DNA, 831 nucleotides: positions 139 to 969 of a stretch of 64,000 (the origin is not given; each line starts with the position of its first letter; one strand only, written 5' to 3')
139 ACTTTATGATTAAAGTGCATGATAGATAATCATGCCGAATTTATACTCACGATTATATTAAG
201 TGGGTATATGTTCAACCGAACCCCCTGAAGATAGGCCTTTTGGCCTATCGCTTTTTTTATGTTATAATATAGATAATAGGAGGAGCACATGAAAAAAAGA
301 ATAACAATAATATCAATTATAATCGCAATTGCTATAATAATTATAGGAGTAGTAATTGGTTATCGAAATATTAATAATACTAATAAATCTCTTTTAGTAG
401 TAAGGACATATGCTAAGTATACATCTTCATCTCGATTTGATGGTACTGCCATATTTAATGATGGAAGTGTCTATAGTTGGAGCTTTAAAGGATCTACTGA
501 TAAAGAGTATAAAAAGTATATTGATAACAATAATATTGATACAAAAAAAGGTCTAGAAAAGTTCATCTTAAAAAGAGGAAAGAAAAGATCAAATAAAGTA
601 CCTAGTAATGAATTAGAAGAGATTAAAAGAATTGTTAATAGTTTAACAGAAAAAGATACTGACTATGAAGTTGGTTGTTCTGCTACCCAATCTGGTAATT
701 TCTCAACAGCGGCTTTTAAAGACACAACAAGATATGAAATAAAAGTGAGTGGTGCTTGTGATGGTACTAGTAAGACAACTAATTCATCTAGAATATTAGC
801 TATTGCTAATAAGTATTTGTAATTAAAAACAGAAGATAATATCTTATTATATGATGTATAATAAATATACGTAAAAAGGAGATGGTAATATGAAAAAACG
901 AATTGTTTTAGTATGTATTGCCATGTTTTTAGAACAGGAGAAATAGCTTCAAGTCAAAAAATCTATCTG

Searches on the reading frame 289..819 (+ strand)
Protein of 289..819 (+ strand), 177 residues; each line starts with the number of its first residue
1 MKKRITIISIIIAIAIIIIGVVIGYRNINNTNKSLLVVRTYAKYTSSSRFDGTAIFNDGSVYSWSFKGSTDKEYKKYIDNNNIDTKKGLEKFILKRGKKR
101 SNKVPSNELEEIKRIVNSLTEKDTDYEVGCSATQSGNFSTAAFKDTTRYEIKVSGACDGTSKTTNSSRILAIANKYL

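Call 45: find_encoding_contigs(protein=window:289-819:+, flank=10000, max_places=1)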
Protein window:289-819:+ (177 aa): 6 contigs read that carry it; 1 place shown.
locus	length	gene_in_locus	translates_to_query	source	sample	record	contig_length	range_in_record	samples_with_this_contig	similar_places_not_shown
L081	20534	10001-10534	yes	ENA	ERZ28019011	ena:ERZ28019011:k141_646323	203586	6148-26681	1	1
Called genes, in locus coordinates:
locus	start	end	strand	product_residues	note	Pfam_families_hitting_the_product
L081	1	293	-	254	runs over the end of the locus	PF00005:ABC_tran, PF02463:SMC_N (faint), PF13304:AAA_21 (faint)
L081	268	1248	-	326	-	PF13379:NMT1_2, PF09084:NMT1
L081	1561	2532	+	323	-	PF01244:Peptidase_M19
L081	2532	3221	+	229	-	-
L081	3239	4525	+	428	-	PF02403:Seryl_tRNA_N, PF00587:tRNA-synt_2b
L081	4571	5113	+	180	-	PF00210:Ferritin (faint), PF02915:Rubrerythrin, PF21349:RUBY_RBDX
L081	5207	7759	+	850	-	PF09479:Flg_new, PF03382:DUF285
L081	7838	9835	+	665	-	PF17191:RecG_wedge, PF04851:ResIII, PF00270:DEAD, PF00271:Helicase_C, PF19833:RecG_dom3_C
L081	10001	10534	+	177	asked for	-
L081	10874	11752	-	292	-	PF00126:HTH_1, PF03466:LysR_substrate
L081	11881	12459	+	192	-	-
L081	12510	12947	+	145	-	-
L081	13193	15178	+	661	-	PF02086:MethyltransfD12, PF03602:Cons_hypoth95 (faint), PF02086:MethyltransfD12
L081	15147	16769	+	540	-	PF09491:RE_AlwI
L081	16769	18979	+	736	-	PF03235:GmrSD_N, PF07510:GmrSD_C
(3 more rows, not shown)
